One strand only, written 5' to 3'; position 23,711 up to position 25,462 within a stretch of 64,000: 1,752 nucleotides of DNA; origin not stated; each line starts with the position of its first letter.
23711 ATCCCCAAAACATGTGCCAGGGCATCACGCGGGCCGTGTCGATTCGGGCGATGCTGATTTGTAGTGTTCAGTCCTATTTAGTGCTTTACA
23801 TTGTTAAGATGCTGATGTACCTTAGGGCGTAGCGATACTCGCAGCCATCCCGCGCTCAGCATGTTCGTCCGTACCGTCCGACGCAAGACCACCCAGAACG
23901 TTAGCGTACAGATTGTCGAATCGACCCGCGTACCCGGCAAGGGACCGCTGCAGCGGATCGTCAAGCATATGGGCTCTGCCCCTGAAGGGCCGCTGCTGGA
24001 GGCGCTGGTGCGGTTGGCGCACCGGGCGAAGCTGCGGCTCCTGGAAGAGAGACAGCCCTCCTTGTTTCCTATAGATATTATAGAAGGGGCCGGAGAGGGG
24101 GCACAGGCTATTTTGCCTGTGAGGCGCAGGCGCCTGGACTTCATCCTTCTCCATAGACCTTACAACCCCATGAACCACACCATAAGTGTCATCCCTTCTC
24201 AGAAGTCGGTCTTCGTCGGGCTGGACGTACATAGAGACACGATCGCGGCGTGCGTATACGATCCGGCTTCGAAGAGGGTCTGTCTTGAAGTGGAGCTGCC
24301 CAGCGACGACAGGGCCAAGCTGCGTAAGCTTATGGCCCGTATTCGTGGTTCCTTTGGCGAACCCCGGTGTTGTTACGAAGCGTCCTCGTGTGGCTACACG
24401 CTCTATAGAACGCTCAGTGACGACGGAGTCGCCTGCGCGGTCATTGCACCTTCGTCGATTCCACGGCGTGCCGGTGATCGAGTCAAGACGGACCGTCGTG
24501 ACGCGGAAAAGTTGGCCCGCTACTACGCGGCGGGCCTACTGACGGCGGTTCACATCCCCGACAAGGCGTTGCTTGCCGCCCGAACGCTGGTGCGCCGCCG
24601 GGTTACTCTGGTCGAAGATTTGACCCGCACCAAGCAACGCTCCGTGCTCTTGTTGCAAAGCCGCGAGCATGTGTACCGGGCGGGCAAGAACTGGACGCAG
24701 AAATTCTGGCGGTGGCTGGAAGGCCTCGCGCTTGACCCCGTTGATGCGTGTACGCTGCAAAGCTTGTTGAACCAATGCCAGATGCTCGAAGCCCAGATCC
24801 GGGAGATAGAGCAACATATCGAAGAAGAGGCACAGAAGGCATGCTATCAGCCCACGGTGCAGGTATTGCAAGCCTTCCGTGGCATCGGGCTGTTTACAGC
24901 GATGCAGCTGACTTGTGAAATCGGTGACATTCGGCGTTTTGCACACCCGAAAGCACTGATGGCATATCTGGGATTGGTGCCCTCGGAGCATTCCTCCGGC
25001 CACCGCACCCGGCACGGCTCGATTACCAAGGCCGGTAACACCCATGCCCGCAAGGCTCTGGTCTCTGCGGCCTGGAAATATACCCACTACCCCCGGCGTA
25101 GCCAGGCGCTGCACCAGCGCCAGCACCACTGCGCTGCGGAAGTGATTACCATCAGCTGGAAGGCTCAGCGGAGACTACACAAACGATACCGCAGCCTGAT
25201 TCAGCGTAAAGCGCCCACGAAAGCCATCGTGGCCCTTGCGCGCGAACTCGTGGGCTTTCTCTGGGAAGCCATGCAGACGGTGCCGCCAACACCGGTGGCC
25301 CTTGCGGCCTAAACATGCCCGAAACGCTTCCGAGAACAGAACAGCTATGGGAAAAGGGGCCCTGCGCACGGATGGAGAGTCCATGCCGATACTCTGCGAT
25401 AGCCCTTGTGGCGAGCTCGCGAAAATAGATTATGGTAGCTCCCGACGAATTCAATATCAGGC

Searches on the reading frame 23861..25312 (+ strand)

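Call 69: search_protein_families(library=pfam, proteins=[window:23861-25312:+], max_evalue=0.00001)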
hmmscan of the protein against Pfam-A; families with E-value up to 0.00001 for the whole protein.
window:23861-25312:+ (483 aa): 2 families
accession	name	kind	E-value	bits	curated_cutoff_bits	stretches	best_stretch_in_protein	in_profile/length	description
PF02371.22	Transposase_20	-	1.2e-22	80.5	21.3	1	334-418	2-86/87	Transposase IS116/IS110/IS902 family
PF01548.23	DEDD_Tnp_IS110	-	3e-20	73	29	1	119-265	1-150/155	Transposase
